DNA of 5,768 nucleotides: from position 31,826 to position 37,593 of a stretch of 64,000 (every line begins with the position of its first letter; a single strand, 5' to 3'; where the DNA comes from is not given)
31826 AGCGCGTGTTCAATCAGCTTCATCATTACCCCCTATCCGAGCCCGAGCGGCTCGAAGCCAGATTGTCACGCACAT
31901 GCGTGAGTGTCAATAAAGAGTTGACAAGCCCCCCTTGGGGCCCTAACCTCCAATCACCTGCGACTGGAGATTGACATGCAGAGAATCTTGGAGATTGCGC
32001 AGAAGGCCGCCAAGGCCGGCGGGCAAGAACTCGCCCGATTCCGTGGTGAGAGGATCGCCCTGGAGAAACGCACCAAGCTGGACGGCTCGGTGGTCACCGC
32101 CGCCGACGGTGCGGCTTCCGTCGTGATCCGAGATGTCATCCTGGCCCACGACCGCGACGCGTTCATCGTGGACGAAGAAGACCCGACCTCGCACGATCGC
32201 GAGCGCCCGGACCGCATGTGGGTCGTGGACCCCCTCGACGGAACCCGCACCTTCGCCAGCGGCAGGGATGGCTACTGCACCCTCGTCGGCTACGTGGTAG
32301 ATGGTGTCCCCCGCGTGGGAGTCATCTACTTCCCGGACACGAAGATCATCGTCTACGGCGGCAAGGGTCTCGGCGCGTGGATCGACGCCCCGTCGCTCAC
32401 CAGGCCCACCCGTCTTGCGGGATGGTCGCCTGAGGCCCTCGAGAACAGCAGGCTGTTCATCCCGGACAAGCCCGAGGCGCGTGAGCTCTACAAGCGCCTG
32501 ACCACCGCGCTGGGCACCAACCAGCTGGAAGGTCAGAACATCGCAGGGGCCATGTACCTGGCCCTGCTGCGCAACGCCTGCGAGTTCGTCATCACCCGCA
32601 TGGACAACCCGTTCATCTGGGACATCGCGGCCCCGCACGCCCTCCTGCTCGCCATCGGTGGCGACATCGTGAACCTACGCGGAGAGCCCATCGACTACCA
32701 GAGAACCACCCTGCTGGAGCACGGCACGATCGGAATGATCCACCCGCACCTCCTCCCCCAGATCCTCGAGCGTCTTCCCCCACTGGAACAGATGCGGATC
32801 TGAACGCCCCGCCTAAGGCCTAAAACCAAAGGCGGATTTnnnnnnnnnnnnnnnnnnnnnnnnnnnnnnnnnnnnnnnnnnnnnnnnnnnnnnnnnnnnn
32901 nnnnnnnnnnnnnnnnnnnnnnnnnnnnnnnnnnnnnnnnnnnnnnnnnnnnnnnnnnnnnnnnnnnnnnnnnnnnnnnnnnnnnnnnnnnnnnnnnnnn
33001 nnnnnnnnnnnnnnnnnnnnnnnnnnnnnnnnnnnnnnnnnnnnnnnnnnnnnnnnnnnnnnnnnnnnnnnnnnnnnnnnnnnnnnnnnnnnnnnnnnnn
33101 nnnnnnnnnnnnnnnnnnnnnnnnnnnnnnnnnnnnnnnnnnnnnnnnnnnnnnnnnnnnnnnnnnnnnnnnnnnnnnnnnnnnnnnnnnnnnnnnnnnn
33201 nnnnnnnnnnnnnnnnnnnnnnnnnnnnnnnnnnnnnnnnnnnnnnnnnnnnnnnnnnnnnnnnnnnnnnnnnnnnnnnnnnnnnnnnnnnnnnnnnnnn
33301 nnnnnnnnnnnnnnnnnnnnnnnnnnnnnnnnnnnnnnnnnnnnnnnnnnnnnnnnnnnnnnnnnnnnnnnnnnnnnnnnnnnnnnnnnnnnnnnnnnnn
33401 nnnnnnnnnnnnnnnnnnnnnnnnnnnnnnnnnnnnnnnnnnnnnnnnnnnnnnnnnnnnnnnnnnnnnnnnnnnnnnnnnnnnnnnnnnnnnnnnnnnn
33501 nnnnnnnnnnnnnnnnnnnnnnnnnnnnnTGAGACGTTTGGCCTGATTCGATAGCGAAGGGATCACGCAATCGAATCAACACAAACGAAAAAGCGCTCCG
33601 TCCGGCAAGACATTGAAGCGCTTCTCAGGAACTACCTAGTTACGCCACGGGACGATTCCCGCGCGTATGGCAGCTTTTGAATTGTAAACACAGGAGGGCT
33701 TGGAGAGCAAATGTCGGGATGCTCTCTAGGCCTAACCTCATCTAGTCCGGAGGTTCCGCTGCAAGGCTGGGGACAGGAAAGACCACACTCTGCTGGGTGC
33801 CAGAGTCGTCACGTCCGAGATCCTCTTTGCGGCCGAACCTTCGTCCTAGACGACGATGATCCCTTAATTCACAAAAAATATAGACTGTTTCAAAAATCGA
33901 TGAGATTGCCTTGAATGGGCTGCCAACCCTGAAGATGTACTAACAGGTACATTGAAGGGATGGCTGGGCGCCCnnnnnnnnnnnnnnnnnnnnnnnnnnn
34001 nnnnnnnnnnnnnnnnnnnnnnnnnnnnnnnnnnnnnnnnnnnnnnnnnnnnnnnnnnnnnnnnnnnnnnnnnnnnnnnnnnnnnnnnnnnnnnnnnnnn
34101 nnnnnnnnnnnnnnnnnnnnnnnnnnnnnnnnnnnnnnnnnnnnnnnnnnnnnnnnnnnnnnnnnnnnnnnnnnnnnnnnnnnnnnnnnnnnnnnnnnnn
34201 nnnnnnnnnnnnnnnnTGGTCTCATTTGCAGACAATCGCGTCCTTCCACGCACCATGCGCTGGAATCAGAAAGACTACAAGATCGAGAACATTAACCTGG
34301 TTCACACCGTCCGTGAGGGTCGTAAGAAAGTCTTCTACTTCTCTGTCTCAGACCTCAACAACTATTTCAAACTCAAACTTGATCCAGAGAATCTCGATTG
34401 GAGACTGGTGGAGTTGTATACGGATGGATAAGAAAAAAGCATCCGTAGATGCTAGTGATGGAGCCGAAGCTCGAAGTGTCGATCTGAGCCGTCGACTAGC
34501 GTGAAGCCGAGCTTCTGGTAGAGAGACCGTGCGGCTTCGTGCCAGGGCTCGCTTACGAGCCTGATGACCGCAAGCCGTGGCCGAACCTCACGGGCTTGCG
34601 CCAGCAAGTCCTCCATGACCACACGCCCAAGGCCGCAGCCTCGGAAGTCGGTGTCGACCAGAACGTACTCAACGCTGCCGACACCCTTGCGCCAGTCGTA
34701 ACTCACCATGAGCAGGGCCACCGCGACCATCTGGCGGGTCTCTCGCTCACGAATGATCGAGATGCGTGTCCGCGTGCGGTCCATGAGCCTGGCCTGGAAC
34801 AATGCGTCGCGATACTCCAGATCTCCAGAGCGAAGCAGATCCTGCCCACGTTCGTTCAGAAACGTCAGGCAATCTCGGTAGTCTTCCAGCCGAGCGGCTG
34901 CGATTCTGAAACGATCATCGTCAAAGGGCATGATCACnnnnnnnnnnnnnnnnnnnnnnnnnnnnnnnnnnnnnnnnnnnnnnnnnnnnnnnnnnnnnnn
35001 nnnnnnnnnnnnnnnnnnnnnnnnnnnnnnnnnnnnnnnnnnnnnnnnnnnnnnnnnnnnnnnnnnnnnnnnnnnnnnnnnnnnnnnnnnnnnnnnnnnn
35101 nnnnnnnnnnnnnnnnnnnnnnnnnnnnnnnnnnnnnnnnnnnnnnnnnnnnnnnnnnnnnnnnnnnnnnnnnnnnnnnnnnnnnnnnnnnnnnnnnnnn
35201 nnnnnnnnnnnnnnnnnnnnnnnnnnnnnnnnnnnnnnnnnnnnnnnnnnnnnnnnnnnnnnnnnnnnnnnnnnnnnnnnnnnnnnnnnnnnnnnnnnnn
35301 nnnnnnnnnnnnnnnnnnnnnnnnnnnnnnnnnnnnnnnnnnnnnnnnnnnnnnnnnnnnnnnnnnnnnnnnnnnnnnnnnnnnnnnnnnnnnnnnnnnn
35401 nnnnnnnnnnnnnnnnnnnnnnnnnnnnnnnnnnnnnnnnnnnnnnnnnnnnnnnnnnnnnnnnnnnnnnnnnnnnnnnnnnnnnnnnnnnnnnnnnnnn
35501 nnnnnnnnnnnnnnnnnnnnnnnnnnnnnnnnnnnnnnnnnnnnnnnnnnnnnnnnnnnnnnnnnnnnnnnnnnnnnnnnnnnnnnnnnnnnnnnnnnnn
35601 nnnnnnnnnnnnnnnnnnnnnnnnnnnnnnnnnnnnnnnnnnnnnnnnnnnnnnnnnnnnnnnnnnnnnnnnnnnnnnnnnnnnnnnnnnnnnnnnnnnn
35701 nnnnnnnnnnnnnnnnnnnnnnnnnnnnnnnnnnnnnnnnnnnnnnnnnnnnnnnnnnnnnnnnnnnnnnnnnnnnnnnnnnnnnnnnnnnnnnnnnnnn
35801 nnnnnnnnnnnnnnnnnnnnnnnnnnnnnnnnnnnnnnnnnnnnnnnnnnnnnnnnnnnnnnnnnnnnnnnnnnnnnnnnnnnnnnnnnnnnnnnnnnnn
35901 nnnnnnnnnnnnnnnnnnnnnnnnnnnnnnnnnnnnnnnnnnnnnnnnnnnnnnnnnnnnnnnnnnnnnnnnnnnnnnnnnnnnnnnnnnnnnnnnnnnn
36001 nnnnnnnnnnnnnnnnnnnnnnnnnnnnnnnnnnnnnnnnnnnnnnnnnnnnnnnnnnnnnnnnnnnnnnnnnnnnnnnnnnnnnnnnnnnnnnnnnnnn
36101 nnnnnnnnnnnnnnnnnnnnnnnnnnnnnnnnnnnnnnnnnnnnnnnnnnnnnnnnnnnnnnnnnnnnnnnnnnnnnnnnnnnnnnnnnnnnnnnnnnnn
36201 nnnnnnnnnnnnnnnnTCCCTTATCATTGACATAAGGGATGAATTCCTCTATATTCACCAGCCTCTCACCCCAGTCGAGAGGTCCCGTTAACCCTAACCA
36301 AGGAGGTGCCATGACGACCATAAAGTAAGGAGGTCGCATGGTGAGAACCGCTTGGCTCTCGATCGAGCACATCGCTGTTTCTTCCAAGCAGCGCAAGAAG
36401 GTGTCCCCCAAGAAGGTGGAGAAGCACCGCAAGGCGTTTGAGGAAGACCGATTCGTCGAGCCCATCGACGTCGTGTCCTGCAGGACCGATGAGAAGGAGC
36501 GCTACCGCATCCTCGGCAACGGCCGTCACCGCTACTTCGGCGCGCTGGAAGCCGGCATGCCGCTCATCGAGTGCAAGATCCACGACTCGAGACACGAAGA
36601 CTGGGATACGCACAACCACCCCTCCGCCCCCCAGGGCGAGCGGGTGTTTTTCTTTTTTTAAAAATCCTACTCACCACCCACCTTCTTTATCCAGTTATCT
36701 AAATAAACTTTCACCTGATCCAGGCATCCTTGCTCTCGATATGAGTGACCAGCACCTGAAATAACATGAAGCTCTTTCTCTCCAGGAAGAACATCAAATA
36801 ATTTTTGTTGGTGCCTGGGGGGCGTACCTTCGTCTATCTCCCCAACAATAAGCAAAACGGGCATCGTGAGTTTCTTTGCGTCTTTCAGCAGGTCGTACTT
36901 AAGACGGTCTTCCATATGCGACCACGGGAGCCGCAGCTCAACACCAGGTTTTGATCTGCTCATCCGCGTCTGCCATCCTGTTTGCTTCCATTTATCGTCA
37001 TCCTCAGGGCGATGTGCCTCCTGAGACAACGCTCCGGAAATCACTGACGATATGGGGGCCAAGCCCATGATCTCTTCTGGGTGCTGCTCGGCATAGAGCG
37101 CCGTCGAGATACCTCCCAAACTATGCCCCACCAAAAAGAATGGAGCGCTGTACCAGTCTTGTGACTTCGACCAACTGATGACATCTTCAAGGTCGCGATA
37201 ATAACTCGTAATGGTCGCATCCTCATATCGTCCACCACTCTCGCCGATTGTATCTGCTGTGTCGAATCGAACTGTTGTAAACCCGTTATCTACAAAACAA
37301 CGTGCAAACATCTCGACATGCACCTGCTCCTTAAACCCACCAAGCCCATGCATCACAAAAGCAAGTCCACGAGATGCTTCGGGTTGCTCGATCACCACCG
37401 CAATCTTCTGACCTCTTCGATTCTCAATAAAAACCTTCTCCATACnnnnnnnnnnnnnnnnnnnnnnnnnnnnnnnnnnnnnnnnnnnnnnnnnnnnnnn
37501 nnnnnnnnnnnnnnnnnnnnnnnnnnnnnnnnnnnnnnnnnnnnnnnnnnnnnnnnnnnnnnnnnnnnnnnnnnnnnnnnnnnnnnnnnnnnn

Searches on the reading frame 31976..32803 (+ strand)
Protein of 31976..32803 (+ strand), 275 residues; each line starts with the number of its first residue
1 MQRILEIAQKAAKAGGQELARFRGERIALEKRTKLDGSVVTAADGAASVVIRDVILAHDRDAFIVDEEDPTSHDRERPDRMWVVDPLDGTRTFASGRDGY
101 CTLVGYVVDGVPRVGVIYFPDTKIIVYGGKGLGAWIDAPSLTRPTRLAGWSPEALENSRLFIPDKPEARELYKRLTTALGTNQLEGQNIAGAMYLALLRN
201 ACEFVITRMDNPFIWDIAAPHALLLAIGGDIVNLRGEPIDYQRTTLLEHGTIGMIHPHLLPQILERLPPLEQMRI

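Call 3: search_protein_families(library=pfam, proteins=[window:31976-32803:+], max_evalue=0.01)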
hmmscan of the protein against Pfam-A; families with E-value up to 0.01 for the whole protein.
window:31976-32803:+ (275 aa): 1 family
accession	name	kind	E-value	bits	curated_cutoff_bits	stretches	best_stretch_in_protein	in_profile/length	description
PF00459.30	Inositol_P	-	3.7e-35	122.1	27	1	2-250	3-254/271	Inositol monophosphatase family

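Call 4: search_protein_families(library=ncbifam, proteins=[window:31976-32803:+], max_evalue=0.01)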
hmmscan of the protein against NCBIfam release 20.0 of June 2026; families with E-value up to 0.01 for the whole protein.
window:31976-32803:+ (275 aa): 6 families
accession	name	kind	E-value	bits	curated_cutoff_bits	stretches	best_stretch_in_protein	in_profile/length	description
TIGR01331.1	bisphos_cysQ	equivalog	8.6e-28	97.6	228.8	1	6-244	3-237/250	3'(2'),5'-bisphosphate nucleotidase CysQ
TIGR02067.1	his_9_HisN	equivalog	8.7e-25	87.6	275.15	1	7-240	4-230/252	histidinol-phosphatase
NF008182.0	PRK10931.1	equivalog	9.1e-25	87.2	379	1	6-243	4-232/246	3'(2'),5'-bisphosphate nucleotidase CysQ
TIGR01330.1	bisphos_HAL2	equivalog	4.6e-10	38.8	267.05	1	77-127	132-181/359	3'(2'),5'-bisphosphate nucleotidase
NF008027.1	PRK10757.1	equivalog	9.6e-10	37.8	332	1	1-137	1-136/267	inositol-1-monophosphatase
NF009321.0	PRK12676.1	equivalog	1.2e-08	34.3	264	1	3-138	6-141/264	bifunctional fructose-bisphosphatase/inositol-phosphate phosphatase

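Call 29: search_solved_structures(query=window:31976-32803:+, max_evalue=0.00001, show_alignments=1)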
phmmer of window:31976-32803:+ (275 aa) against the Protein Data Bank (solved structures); distinct sequences matched with E-value up to 0.00001: 29.
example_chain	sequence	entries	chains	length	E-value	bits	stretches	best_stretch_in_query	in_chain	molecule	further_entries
5zhh_A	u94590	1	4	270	4.8e-22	81.9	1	2-271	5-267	Inositol-1-monophosphatase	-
2pcr_A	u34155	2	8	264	4.1e-14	55.9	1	2-139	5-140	Inositol-1-monophosphatase | Fructose-1,6-bisphosphatase/inositol-1-monophosphatase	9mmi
5yht_A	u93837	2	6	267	5.4e-14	55.5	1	16-257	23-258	Histidinol-phosphatase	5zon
3b8b_A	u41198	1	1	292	3e-13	53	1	9-135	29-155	CysQ, sulfite synthesis pathway protein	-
2p3n_A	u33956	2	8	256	1.4e-12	50.9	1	25-257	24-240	Inositol-1-monophosphatase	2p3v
5i3s_A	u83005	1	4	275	2.3e-12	50.1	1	11-253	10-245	Inositol monophosphatase family protein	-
3t0j_A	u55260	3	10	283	2.4e-12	50.1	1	9-253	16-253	Inositol monophosphatase family protein | Inositol monophosphatase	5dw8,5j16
5eq7_A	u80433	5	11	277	5e-11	45.7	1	5-124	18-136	Inositol monophosphatase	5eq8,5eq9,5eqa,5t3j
4n81_A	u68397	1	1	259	7.4e-11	45.2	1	30-121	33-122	Inositol monophosphatase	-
9vep_A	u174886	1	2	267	3.9e-10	42.8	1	2-138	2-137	Inositol-1-monophosphatase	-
2qfl_A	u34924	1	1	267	9.9e-10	41.5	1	2-141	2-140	Inositol-1-monophosphatase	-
6tqn_T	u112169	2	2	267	1e-09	41.4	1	2-141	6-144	Inositol monophosphatase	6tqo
6ib7_A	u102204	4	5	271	1.1e-09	41.4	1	2-141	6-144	Inositol-1-monophosphatase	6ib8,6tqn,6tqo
3luz_A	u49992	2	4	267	7.2e-08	35.4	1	4-137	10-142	Extragenic suppressor protein suhB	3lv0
4hxv_A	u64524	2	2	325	7.4e-08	35.3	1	79-258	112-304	3'(2'),5'-bisphosphate nucleotidase, putative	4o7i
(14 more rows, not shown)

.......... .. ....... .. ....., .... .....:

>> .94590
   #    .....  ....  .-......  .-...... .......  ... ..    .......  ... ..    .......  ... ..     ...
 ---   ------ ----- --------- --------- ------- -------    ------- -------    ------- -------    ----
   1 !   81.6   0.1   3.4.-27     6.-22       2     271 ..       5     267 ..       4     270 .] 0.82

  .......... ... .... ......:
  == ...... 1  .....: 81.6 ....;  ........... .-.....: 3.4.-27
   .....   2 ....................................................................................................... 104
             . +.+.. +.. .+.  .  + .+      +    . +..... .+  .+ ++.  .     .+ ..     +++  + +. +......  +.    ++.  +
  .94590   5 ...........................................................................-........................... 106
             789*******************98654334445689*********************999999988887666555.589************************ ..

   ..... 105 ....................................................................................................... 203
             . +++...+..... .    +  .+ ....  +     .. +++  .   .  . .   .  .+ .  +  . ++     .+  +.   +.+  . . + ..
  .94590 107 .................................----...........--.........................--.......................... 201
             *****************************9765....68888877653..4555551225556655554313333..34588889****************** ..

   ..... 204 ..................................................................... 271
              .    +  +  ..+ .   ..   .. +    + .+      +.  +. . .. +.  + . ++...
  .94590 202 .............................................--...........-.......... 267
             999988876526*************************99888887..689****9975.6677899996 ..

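Call 49: search_protein_families(library=padloc, proteins=[window:31976-32803:+], max_evalue=0.01)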
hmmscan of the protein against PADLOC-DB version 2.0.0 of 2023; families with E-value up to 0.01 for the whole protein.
window:31976-32803:+ (275 aa): 0 families

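Call 50: search_protein_families(library=phrogs, proteins=[window:31976-32803:+], max_evalue=0.01)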
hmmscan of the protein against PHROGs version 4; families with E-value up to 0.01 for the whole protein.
window:31976-32803:+ (275 aa): 0 families

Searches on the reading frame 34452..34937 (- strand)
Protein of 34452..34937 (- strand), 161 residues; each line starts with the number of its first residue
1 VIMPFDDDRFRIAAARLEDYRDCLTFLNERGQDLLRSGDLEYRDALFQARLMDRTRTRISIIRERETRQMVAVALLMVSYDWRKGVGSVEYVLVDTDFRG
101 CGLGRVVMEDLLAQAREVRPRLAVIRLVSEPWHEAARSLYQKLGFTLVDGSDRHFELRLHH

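Call 76: search_protein_families(library=pfam, proteins=[window:34452-34937:-], max_evalue=0.001)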
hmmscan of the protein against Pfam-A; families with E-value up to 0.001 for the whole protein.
window:34452-34937:- (161 aa): 5 families
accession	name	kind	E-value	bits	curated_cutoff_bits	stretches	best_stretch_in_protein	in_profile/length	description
PF00583.31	Acetyltransf_1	-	1.9e-11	44.7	20.7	1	43-145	20-116/116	Acetyltransferase (GNAT) family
PF13508.13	Acetyltransf_7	-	8.2e-09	36.2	27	1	71-146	15-83/84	Acetyltransferase (GNAT) domain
PF08445.16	FR47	-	1.4e-06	28.7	22.1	1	83-149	18-81/86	FR47-like protein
PF13673.13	Acetyltransf_10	-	8.1e-06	26.3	23.6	1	88-152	53-113/128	Acetyltransferase (GNAT) domain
PF13302.13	Acetyltransf_3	-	0.00013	23.1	25.4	1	41-146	35-138/138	Acetyltransferase (GNAT) domain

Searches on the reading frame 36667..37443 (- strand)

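Call 76: search_protein_families(library=pfam, proteins=[window:36667-37443:-], max_evalue=0.001)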
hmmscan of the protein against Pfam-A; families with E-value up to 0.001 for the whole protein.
window:36667-37443:- (258 aa): 9 families
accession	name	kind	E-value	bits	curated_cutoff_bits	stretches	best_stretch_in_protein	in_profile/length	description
PF12146.15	Hydrolase_4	-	3.6e-20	72.7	27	2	24-140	3-116/239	Serine aminopeptidase, S33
PF00561.26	Abhydrolase_1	-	6.9e-10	39.4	25.8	1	31-139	6-103/245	alpha/beta hydrolase fold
PF02129.25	Peptidase_S15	-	2.7e-09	37.6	23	1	44-157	46-158/262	X-Pro dipeptidyl-peptidase (S15 family)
PF12697.13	Abhydrolase_6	-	4e-07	31.4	26.3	1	31-235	4-206/217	Alpha/beta hydrolase family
PF00326.27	Peptidase_S9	-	1.8e-06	28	22.6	1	82-239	45-193/213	Prolyl oligopeptidase family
PF20408.4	Abhydrolase_11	-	3.2e-06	27.4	27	0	30-121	7-97/193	Alpha/beta hydrolase domain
PF12695.13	Abhydrolase_5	-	1.9e-05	24.9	27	0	102-133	59-89/164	Alpha/beta hydrolase family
PF10142.15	PhoPQ_related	-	0.00037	19.7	20.3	1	176-253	249-322/367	PhoPQ-activated pathogenicity-related protein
PF08386.16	Abhydrolase_4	-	0.00064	20.3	21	0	188-249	29-92/103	TAP-like protein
